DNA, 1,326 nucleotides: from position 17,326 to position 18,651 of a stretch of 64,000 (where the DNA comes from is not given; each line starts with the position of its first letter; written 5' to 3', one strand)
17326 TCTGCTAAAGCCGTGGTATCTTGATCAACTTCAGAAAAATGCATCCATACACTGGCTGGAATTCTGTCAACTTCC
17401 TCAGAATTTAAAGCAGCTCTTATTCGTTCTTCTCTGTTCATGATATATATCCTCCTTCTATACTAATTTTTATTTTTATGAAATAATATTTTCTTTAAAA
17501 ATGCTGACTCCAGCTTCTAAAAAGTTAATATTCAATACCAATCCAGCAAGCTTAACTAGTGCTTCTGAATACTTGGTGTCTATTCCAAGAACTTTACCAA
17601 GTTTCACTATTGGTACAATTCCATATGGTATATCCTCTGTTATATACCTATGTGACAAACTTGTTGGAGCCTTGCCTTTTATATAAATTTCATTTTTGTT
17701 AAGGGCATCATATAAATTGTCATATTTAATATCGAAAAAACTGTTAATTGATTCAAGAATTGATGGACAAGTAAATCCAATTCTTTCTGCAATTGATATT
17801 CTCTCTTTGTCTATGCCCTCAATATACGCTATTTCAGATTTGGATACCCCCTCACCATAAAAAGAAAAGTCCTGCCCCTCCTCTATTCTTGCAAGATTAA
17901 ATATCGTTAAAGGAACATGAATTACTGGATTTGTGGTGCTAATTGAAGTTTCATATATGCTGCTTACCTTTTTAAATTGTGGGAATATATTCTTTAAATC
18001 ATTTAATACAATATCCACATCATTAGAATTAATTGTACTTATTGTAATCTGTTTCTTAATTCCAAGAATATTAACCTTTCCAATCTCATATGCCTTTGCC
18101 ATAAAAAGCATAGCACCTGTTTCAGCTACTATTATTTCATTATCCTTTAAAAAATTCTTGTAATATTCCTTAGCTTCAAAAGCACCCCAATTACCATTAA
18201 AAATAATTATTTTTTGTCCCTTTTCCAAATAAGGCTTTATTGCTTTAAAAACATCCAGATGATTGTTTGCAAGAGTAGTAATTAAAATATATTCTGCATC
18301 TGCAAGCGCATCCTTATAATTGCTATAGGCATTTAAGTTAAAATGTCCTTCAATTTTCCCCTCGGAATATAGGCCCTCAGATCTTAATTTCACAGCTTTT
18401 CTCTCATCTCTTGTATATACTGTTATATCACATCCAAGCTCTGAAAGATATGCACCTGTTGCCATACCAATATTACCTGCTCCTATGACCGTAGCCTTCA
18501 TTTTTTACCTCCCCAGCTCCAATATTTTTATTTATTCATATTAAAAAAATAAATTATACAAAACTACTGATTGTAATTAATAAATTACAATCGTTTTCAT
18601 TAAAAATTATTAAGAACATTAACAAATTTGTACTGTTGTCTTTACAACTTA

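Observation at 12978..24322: Candidate undescribed cysteine-conjugate (opine-like) uptake and catabolism system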

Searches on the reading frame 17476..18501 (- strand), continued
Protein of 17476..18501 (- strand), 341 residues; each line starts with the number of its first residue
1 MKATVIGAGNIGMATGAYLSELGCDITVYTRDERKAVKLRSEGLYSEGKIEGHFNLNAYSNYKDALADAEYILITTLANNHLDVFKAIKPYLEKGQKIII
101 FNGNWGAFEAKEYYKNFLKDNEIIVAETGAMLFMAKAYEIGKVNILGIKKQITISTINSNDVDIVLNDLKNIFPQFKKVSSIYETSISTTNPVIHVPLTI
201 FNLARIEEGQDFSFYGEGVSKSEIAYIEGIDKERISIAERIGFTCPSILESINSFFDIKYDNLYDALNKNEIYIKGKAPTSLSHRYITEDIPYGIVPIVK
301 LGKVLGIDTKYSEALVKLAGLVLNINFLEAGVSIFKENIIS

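Call 32: search_protein_families(library=pfam, proteins=[L031:1001-1927:+, L031:2073-3041:-, L031:3239-4270:+, L031:4298-5482:+, L031:5492-6781:+, L031:6812-8347:+, L031:8559-9917:+, L031:9953-11038:+, L031:11131-12231:+, L031:12311-13735:-], max_evalue=0.00001)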
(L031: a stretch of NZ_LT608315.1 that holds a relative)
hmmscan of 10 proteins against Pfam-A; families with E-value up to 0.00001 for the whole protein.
L031:1001-1927:+ (308 aa): 2 families
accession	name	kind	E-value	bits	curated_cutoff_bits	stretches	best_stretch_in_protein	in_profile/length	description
PF03466.25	LysR_substrate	-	3.4e-29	102.2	28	1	102-302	8-201/209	LysR substrate binding domain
PF00126.33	HTH_1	-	3.3e-15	56.2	26.6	1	16-70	5-59/60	Bacterial regulatory helix-turn-helix protein, lysR family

L031:2073-3041:- (322 aa): 2 families
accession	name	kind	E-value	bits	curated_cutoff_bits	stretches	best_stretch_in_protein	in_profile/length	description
PF03466.25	LysR_substrate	-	3.2e-28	99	28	1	87-306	2-208/209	LysR substrate binding domain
PF00126.33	HTH_1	-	6.4e-13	48.9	26.6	1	6-61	3-59/60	Bacterial regulatory helix-turn-helix protein, lysR family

L031:3239-4270:+ (343 aa): 1 family
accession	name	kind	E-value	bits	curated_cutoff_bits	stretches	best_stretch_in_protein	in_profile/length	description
PF01208.23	URO-D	-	5.4e-22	78.7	23.9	1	13-328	1-337/346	Uroporphyrinogen decarboxylase (URO-D)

L031:4298-5482:+ (394 aa): 2 families
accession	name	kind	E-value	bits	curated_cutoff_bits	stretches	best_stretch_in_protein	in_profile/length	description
PF00557.29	Peptidase_M24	-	3.1e-36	125.6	23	1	155-375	1-208/208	Metallopeptidase family M24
PF01321.24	Creatinase_N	-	2.7e-16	60.7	22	1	10-144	1-124/128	Creatinase/Prolidase N-terminal domain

L031:5492-6781:+ (429 aa): 1 family
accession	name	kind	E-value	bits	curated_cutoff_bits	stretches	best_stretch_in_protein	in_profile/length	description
PF03313.21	SDH_alpha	-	1.4e-61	208.8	26.4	1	151-421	22-260/260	Serine dehydratase alpha chain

L031:6812-8347:+ (511 aa): 2 families
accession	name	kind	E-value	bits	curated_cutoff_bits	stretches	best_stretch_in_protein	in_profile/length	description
PF03806.19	ABG_transport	-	4.2e-147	490.9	27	1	13-508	2-501/502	AbgT putative transporter family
PF03606.21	DcuC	-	3.3e-06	26.3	23.1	1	185-454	173-424/461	C4-dicarboxylate anaerobic carrier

L031:8559-9917:+ (452 aa): 0 families

L031:9953-11038:+ (361 aa): 4 families
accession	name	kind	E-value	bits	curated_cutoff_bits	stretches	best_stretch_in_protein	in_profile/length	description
PF02317.23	Octopine_DH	-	3.1e-35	121.8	30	1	195-337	2-147/150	NAD/NADP octopine/nopaline dehydrogenase, alpha-helical domain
PF02558.23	ApbA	-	1.5e-10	41.3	22.2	1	20-121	2-103/150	Ketopantoate reductase PanE/ApbA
PF01210.29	NAD_Gly3P_dh_N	-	1.3e-06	28.9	23.1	1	20-115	3-100/158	NAD-dependent glycerol-3-phosphate dehydrogenase N-terminus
PF03446.21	NAD_binding_2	-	6.6e-06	26.7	21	1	19-66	2-49/161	NAD binding domain of 6-phosphogluconate dehydrogenase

L031:11131-12231:+ (366 aa): 0 families

L031:12311-13735:- (474 aa): 1 family
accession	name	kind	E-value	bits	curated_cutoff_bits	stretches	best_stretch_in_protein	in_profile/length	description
PF01546.33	Peptidase_M20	-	8.9e-28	98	24.6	1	89-461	1-205/206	Peptidase family M20/M25/M40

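Call 55: search_solved_structures(query=A2, max_evalue=0.01, show_alignments=2)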
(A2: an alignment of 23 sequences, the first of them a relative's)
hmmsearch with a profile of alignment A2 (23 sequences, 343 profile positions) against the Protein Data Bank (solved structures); distinct sequences matched with E-value up to 0.01: 65 (the best 60 are shown).
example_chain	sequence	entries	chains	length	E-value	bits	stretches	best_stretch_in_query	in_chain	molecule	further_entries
1bg6_A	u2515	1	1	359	1e-70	241.7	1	4-337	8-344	N-(1-D-CARBOXYLETHYL)-L-NORVALINE DEHYDROGENASE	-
3c7a_A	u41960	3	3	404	2.3e-12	49.8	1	2-332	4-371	Octopine dehydrogenase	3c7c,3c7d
3iqd_B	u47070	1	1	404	7.1e-12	48.2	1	2-332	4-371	Octopine dehydrogenase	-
3wfi_A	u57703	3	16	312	1.9e-10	43.4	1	1-143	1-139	2-dehydropantoate 2-reductase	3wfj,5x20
8wl1_A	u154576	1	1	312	6e-10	41.8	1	1-169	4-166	2-dehydropantoate 2-reductase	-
8wl3_A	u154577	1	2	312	6.3e-10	41.8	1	1-169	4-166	2-dehydropantoate 2-reductase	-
8wl4_A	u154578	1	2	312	9.3e-10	41.2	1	1-167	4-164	2-dehydropantoate 2-reductase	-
2ew2_A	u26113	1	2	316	1.1e-09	41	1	1-145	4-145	2-dehydropantoate 2-reductase, putative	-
3hwr_A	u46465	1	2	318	1.2e-09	40.9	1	1-131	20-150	2-dehydropantoate 2-reductase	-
3k96_A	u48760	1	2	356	1.1e-07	34.3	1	3-171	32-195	Glycerol-3-phosphate dehydrogenase [NAD(P)+]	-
3ego_A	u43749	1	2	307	2.5e-06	30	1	1-91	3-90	Probable 2-dehydropantoate 2-reductase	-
5hws_A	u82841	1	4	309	1.1e-05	27.8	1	1-99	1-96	2-dehydropantoate 2-reductase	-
5ayv_A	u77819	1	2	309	2e-05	27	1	1-63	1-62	2-dehydropantoate 2-reductase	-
4j9u_E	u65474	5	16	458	3.6e-05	26.1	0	2-95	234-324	Potassium uptake protein TrkA | Potassium transporter peripheral membrane component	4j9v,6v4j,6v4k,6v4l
4g65_A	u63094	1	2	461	5.5e-05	25.5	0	1-82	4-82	Trk system potassium uptake protein trkA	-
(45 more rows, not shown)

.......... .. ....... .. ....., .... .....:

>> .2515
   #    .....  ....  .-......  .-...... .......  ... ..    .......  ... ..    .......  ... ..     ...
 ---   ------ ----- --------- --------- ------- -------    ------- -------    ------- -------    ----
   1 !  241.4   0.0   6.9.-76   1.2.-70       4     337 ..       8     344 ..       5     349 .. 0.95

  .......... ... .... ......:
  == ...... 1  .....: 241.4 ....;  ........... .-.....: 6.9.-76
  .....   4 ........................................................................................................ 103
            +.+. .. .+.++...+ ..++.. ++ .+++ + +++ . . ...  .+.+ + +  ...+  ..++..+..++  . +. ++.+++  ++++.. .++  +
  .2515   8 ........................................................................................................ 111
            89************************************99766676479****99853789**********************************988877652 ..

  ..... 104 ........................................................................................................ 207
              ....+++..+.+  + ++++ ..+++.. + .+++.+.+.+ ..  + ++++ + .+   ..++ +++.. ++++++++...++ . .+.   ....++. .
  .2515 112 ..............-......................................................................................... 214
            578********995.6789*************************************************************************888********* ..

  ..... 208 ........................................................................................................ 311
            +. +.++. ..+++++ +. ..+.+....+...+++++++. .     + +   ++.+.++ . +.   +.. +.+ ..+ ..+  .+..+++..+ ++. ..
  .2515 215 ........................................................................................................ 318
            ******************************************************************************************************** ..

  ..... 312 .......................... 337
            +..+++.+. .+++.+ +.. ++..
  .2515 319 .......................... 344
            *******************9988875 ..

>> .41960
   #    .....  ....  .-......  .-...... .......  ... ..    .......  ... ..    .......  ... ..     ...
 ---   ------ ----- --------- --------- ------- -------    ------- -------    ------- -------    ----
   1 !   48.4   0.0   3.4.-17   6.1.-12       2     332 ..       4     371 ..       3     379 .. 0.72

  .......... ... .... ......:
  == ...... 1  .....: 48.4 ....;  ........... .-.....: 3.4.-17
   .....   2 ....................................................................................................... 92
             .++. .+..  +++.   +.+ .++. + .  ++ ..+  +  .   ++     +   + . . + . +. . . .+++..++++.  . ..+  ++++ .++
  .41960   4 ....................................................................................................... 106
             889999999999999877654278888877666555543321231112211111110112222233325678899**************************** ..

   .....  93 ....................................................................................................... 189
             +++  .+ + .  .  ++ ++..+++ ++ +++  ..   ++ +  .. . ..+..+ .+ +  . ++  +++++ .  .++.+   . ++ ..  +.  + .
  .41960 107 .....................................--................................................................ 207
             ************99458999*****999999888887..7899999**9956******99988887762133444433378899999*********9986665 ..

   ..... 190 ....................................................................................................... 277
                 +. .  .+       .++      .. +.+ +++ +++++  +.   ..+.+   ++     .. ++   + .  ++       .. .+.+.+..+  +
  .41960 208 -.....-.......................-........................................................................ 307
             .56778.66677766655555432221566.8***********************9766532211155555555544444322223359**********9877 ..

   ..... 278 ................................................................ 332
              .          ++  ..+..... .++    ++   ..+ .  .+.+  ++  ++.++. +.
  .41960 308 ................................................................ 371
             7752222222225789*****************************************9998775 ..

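Call 62: search_solved_structures(query=L024:4461-5498:+, max_evalue=0.00001)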
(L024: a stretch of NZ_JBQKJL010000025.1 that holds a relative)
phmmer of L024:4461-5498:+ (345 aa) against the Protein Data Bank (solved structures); distinct sequences matched with E-value up to 0.00001: 11.
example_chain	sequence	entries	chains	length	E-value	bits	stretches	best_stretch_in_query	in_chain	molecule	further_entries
25hk_A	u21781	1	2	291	1.5e-30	109.9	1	46-305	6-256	Tripartite tricarboxylate transporter substrate binding protein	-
4x9t_A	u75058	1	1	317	4.9e-23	85.2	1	44-298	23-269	Uncharacterized protein UPF0065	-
8hkb_A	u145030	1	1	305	2.3e-21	79.8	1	53-315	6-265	Periplasmic terephthalate binding protein (TBP)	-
8hka_A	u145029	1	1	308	1.7e-20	76.9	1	52-315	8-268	Periplasmic terephthalate binding protein (TBP)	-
8hk9_D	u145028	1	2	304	2.3e-20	76.4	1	53-315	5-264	Periplasmic terephthalate binding protein (TBP)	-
2dvz_A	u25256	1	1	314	2.6e-20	76.3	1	47-325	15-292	Putative exported protein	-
7ndr_A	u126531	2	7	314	1.9e-18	70.2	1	50-314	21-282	Tripartite tricarboxylate transporter substrate binding protein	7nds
5oei_A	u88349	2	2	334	3.4e-18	69.3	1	42-326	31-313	Uncharacterized protein family UPF0065:Tat pathway signal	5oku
2f5x_A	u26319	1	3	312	5.2e-17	65.5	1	47-317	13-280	BugD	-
2qpq_A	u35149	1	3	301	5.2e-15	58.9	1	48-330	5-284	protein Bug27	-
6hke_A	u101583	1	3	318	7.6e-13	51.7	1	45-316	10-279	Possible TctC subunit of the Tripartite Tricarboxylate Transport(TTT) Family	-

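Call 87: search_protein_families(library=pfam, alignment_id=A5, max_evalue=0.00001)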
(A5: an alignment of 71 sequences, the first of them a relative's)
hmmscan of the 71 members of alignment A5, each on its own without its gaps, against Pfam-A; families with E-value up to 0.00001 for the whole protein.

A. member 1, L005:6556-7983:+ (475 aa): 1 family
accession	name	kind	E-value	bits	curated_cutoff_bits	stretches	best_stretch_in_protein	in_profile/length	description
PF03606.21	DcuC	-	9.4e-98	328.1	23.1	1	18-467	1-459/461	C4-dicarboxylate anaerobic carrier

B. families by the number of members that match (of 71 scanned): 68 families (the first 25 are shown)
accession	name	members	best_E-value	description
PF00528.27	BPD_transp_1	5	2.1e-15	Binding-protein-dependent transport system inner membrane component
PF00005.33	ABC_tran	4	1.7e-37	ABC transporter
PF13304.12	AAA_21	4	2.3e-13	AAA domain, putative AbiEii toxin, Type IV TA system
PF02463.25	SMC_N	4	9.3e-09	RecF/RecN/SMC N terminal domain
PF03606.21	DcuC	3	9.4e-98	C4-dicarboxylate anaerobic carrier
PF13303.11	PTS_EIIC_2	3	2e-95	Phosphotransferase system, EIIC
PF06808.19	DctM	3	1.5e-88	Tripartite ATP-independent periplasmic transporter, DctM component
PF00006.31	ATP-synt_ab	3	7.9e-78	ATP synthase alpha/beta family, nucleotide-binding domain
PF19799.5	DUF6282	3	9.4e-54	Family of unknown function (DUF6282)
PF01168.26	Ala_racemase_N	2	2e-64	Alanine racemase, N-terminal domain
PF16868.10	NMT1_3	2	9.1e-63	NMT1-like family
PF01709.26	Transcrip_reg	2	1.6e-61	TACO1/YebC second and third domain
PF00842.27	Ala_racemase_C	2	1.4e-48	Alanine racemase, C-terminal domain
PF22919.1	ATP-synt_VA_C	2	6.7e-32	C-terminal domain of V and A type ATP synthase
PF20772.2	TACO1_YebC_N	2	6.7e-30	TACO1/YebC protein N-terminal domain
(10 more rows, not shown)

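Call 96: search_protein_families(library=ncbifam, proteins=[L004:13317-14228:+, L006:6088-6999:+, L007:8498-9460:-, L036:5470-6375:+], max_evalue=1e-10)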
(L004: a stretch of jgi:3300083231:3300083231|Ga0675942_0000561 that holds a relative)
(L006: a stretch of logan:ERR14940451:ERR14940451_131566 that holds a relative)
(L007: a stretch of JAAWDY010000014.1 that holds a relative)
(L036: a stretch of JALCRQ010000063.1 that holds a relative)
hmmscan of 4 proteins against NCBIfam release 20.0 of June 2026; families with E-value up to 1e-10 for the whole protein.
L004:13317-14228:+ (303 aa): 9 families
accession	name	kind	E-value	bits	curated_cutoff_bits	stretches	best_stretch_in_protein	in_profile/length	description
TIGR01297.1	CDF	superfamily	1.2e-74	251.1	82.35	1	25-302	2-282/285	cation diffusion facilitator family transporter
NF033616.1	CDF_MamB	equivalog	5.9e-67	226.1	350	1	29-300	10-281/284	magnetosome biogenesis CDF transporter MamB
NF033615.1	CDF_MamM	equivalog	1.6e-60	204.8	350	1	22-301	6-287/290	magnetosome biogenesis CDF transporter MamM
NF040994.1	MamV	equivalog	4.1e-46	157.6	500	1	23-298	9-283/319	CDF transporter MamV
NF050169.1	CatEfflxFieF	equivalog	7.6e-46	156.6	420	1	31-301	11-280/282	cation efflux pump FieF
NF052621.1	MngEfTpMntE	equivalog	3.8e-45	154.5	500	1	26-301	4-280/293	manganese efflux transporter MntE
NF007064.0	PRK09509.1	equivalog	1.1e-34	119.9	447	1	31-301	16-285/300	CDF family cation-efflux transporter FieF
NF052602.1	Zn_efflux_Cdf31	equivalog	1.8e-27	96.5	460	1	26-301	8-288/299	CDF family zinc efflux transporter Cdf31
NF002923.0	PRK03557.1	equivalog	3.6e-14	52.7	408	1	36-266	29-259/313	CDF family zinc transporter ZitB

L006:6088-6999:+ (303 aa): 10 families
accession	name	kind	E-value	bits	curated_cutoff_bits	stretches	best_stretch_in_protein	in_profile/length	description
TIGR01297.1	CDF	superfamily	3.3e-75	253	82.35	1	16-293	3-283/285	cation diffusion facilitator family transporter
NF033616.1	CDF_MamB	equivalog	1.4e-72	244.6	350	1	20-292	11-283/284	magnetosome biogenesis CDF transporter MamB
NF033615.1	CDF_MamM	equivalog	1.3e-63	214.9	350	1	13-292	7-288/290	magnetosome biogenesis CDF transporter MamM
NF052621.1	MngEfTpMntE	equivalog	9.2e-47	159.9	500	1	30-296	18-285/293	manganese efflux transporter MntE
NF050169.1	CatEfflxFieF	equivalog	2.5e-44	151.6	420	1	26-292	16-281/282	cation efflux pump FieF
NF040994.1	MamV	equivalog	6.1e-44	150.4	500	1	15-293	11-288/319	CDF transporter MamV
NF052602.1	Zn_efflux_Cdf31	equivalog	1.9e-36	126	460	1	19-297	11-294/299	CDF family zinc efflux transporter Cdf31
NF007064.0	PRK09509.1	equivalog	1.9e-36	125.6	447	1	13-295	8-289/300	CDF family cation-efflux transporter FieF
NF002923.0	PRK03557.1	equivalog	5.2e-17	62.1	408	1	25-247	29-250/313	CDF family zinc transporter ZitB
NF033827.1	CDF_efflux_DmeF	equivalog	2.1e-13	50.3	250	0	161-246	187-274/309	CDF family Co(II)/Ni(II) efflux transporter DmeF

L007:8498-9460:- (320 aa): 9 families
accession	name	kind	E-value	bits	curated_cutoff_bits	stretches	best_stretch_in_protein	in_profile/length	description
TIGR01297.1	CDF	superfamily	9.1e-69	231.9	82.35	1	32-312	3-283/285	cation diffusion facilitator family transporter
NF033616.1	CDF_MamB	equivalog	8.1e-63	212.6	350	1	29-311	4-283/284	magnetosome biogenesis CDF transporter MamB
NF033615.1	CDF_MamM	equivalog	7.4e-62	209.2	350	1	30-311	8-288/290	magnetosome biogenesis CDF transporter MamM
NF050169.1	CatEfflxFieF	equivalog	1.6e-41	142.4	420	1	33-312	7-282/282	cation efflux pump FieF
NF052621.1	MngEfTpMntE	equivalog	3.2e-37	128.6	500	1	31-314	3-284/293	manganese efflux transporter MntE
NF007064.0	PRK09509.1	equivalog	1.3e-33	116.3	447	1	26-315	5-290/300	CDF family cation-efflux transporter FieF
NF040994.1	MamV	equivalog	3.2e-32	111.9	500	1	27-314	7-289/319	CDF transporter MamV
NF052602.1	Zn_efflux_Cdf31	equivalog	4.6e-31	108.3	460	1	31-314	7-292/299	CDF family zinc efflux transporter Cdf31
NF002923.0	PRK03557.1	equivalog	4.6e-16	59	408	1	32-308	20-288/313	CDF family zinc transporter ZitB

L036:5470-6375:+ (301 aa): 9 families
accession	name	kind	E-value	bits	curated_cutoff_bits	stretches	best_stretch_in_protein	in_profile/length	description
TIGR01297.1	CDF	superfamily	1.8e-71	240.7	82.35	1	15-296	3-284/285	cation diffusion facilitator family transporter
NF033615.1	CDF_MamM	equivalog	1.6e-60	204.8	350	1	15-295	10-289/290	magnetosome biogenesis CDF transporter MamM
NF033616.1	CDF_MamB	equivalog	1.4e-59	202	350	1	16-294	8-283/284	magnetosome biogenesis CDF transporter MamB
NF050169.1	CatEfflxFieF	equivalog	1.1e-40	139.6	420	1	17-294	8-281/282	cation efflux pump FieF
NF052621.1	MngEfTpMntE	equivalog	6.4e-38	130.8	500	1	14-296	3-283/293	manganese efflux transporter MntE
NF052602.1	Zn_efflux_Cdf31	equivalog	9e-36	123.8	460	1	15-297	8-292/299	CDF family zinc efflux transporter Cdf31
NF007064.0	PRK09509.1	equivalog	2.6e-34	118.6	447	1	25-297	21-289/300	CDF family cation-efflux transporter FieF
NF040994.1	MamV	equivalog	8.7e-31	107.2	500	1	15-296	12-289/319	CDF transporter MamV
NF002923.0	PRK03557.1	equivalog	2.8e-16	59.7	408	1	31-258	35-259/313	CDF family zinc transporter ZitB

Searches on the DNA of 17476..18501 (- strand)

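Call 35: search_rna_families(sources=[L001, L004, L006, L007, L011, L014, L015, L018], threshold=gathering)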
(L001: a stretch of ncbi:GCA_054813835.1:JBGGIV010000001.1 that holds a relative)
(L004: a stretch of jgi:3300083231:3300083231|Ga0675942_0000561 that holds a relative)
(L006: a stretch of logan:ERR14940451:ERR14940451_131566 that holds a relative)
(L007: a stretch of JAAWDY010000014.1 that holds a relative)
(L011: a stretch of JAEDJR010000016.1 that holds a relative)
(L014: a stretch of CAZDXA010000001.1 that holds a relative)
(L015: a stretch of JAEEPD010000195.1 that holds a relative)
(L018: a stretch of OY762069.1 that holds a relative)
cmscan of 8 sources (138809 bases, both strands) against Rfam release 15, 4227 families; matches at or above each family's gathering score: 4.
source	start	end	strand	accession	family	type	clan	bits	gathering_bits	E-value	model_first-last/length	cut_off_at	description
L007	4388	4542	-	RF01699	Clostridiales-1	Gene; sRNA;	-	116.5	48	1.6e-25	1-166/166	no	Clostridiales-1 RNA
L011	5493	5588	+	RF02683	NiCo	Cis-reg; riboswitch;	CL00122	72.7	37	1.4e-14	1-96/96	no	NiCo (Nickel/Cobalt) riboswitch aptamer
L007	9575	9675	-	RF02683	NiCo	Cis-reg; riboswitch;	CL00122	71.6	37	2.9e-14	1-96/96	no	NiCo (Nickel/Cobalt) riboswitch aptamer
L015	9647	9730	-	RF02683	NiCo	Cis-reg; riboswitch;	CL00122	53.2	37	5.6e-09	1-96/96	no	NiCo (Nickel/Cobalt) riboswitch aptamer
